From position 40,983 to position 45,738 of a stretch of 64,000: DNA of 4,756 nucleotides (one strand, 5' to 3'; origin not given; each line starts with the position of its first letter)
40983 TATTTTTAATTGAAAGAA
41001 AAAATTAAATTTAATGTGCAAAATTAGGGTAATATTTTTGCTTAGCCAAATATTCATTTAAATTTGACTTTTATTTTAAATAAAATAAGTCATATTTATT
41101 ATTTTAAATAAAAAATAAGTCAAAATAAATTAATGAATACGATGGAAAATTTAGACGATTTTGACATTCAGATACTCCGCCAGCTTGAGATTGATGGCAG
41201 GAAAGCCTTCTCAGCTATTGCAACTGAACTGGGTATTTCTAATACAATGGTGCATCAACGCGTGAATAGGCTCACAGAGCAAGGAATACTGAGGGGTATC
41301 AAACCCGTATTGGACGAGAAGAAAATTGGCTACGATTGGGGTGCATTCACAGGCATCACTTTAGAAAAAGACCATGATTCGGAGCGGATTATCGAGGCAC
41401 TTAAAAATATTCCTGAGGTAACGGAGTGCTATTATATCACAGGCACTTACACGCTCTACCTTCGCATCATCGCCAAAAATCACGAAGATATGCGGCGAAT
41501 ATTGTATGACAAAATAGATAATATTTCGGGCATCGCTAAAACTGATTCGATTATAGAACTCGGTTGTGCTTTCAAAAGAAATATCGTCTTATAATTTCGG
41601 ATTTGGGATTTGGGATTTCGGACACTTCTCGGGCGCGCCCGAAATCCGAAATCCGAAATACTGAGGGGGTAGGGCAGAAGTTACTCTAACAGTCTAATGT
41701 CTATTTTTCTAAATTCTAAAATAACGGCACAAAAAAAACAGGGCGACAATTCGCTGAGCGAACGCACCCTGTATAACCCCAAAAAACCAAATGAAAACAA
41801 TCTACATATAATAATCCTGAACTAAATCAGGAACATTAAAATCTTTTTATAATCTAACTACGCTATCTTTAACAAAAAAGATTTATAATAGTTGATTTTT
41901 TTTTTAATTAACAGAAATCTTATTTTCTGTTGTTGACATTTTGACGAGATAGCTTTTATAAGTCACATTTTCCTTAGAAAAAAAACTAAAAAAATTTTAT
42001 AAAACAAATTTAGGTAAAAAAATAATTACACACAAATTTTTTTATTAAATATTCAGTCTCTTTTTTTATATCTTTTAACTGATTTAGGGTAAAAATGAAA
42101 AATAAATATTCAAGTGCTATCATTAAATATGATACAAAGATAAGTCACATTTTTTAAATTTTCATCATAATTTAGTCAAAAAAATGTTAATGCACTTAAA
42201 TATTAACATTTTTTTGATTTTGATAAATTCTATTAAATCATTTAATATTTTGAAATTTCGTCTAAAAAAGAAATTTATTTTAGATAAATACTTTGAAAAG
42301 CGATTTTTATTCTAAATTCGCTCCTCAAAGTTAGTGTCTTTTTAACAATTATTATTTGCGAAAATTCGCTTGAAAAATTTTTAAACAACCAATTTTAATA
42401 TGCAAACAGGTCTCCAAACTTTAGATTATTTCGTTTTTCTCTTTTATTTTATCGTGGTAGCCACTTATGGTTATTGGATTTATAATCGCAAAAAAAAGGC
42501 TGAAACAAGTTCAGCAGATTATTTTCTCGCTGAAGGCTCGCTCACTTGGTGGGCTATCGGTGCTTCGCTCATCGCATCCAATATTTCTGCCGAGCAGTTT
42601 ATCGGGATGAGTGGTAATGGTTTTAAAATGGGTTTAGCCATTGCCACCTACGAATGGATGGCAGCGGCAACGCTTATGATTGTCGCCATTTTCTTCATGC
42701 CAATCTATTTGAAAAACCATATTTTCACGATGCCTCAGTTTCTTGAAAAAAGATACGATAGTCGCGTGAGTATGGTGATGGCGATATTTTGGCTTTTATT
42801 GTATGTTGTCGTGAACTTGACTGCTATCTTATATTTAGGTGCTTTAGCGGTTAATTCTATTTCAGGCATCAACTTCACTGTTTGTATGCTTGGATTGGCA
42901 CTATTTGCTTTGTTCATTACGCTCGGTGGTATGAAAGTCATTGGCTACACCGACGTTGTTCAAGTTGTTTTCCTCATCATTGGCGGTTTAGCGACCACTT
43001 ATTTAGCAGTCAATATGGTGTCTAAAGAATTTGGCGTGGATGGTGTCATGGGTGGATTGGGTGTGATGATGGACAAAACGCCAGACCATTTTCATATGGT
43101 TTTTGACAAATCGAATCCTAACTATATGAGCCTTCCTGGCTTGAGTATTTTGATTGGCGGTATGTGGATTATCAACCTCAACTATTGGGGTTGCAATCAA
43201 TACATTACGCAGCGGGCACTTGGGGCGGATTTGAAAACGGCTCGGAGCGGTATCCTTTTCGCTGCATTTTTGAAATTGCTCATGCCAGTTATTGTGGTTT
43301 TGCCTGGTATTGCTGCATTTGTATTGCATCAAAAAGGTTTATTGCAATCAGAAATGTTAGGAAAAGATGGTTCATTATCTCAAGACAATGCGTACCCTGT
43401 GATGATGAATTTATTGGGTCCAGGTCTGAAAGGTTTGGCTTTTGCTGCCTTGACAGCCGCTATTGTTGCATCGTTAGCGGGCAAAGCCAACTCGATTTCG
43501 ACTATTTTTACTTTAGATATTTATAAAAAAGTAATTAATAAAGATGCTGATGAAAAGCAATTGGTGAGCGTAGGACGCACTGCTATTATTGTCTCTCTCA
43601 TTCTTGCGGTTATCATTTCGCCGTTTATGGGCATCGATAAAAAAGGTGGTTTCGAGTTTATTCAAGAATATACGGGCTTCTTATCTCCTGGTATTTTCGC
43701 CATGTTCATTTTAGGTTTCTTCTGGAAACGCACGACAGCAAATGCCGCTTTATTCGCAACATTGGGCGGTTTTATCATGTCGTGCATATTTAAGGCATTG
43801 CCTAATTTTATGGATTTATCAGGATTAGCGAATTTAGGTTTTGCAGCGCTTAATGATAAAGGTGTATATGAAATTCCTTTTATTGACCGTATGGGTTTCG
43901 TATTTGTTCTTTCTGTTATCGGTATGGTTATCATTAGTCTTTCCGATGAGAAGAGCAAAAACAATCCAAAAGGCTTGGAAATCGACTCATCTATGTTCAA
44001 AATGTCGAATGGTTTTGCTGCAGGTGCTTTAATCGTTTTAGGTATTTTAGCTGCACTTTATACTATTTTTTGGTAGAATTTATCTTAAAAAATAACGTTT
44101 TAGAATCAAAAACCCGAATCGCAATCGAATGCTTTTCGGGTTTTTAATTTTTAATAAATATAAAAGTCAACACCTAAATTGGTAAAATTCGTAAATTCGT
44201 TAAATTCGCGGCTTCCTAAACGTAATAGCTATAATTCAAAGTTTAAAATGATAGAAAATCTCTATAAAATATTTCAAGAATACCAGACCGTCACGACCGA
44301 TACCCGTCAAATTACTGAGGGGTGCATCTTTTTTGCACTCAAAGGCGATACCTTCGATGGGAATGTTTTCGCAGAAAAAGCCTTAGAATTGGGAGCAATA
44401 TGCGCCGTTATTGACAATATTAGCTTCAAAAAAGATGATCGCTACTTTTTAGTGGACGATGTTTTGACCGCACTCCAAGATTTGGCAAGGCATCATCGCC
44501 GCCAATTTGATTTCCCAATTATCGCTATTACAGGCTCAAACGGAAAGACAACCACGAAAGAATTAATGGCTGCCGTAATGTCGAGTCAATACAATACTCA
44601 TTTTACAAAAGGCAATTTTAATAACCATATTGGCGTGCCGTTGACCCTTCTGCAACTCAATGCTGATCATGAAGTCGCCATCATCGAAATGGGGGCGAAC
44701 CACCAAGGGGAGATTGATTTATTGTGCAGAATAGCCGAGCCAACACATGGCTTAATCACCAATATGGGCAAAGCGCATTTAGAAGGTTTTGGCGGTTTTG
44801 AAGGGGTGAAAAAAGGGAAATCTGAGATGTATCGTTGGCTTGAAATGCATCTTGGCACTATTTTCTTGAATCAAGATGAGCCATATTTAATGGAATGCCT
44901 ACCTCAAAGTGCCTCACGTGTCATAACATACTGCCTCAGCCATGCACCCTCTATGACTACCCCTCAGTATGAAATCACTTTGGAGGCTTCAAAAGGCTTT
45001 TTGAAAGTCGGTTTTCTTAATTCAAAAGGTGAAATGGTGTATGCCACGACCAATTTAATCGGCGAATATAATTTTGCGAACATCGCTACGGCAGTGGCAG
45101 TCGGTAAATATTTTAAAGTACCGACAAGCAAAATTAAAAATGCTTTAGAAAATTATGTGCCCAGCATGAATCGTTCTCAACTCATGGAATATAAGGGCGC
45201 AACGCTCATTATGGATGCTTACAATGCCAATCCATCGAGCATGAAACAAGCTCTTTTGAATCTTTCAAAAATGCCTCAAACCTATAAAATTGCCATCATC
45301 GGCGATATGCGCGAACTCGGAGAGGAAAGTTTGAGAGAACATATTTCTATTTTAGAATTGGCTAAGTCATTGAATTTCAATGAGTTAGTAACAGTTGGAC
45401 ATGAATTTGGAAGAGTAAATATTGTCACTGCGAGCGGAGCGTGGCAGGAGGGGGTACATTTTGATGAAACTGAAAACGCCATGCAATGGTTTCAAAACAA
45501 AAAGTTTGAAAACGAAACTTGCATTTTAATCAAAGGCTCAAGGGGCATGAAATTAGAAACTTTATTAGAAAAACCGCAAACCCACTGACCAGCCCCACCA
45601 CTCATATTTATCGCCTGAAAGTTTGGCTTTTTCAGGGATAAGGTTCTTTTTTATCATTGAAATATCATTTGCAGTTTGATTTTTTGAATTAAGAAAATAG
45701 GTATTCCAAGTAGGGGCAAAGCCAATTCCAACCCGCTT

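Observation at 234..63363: Hyper-abundant non-palindromic decamer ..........: about one copy per kb, on both strands, inside and outside genes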

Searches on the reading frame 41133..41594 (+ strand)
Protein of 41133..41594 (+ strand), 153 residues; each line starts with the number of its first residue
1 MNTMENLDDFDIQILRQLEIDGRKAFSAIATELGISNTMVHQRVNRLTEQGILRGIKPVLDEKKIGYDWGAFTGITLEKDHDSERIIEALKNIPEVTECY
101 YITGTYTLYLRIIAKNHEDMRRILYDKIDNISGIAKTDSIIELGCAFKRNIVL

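Call 32: search_protein_families(library=pfam, proteins=[window:41133-41594:+], max_evalue=0.00001)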
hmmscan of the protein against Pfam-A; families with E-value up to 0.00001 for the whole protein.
window:41133-41594:+ (153 aa): 3 families
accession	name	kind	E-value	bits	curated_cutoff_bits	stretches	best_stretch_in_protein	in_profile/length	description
PF01037.27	AsnC_trans_reg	-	3.3e-18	65.8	25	1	74-141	2-69/73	Lrp/AsnC ligand binding domain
PF13404.12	HTH_AsnC-type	-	7.9e-12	45.2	27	1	7-47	1-41/42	AsnC-type helix-turn-helix domain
PF13412.12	HTH_24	-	2.1e-10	40.4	21.9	1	7-54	1-48/48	Winged helix-turn-helix DNA-binding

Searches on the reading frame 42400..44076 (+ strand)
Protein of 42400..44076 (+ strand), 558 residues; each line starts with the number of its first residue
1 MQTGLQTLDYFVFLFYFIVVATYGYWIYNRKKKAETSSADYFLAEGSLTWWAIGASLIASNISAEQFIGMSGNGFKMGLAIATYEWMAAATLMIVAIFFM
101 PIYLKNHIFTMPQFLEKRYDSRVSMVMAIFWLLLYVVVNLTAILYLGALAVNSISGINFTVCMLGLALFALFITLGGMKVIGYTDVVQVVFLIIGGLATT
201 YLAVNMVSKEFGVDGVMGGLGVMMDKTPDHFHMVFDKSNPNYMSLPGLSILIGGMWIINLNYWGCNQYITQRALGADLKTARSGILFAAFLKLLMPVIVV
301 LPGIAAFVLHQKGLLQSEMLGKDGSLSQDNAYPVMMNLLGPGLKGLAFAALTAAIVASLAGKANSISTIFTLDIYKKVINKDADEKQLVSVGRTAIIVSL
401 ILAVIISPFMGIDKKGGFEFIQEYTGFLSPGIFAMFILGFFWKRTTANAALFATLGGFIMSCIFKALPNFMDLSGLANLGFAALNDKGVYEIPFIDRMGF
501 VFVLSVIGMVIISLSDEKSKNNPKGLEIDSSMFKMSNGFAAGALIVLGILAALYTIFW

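Call 32: search_protein_families(library=pfam, proteins=[window:42400-44076:+], max_evalue=0.00001)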
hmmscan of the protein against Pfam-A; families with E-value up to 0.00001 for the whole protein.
window:42400-44076:+ (558 aa): 1 family
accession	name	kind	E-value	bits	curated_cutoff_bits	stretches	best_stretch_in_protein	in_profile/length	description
PF00474.23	SSF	-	1.3e-60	205.9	22.8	1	41-457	1-406/406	Sodium:solute symporter family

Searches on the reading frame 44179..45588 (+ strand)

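Call 32: search_protein_families(library=pfam, proteins=[window:44179-45588:+], max_evalue=0.00001)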
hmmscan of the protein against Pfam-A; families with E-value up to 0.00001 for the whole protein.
window:44179-45588:+ (469 aa): 3 families
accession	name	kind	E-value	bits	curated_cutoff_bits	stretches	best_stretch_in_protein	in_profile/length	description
PF08245.18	Mur_ligase_M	-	1.9e-38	132.9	24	1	117-308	1-199/200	Mur ligase middle domain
PF02875.26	Mur_ligase_C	-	4.7e-14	53.8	28.4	1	332-455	2-127/127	Mur ligase, glutamate ligase domain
PF01225.30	Mur_ligase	-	2.6e-06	28.1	21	0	35-104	2-92/95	Mur ligase family, catalytic domain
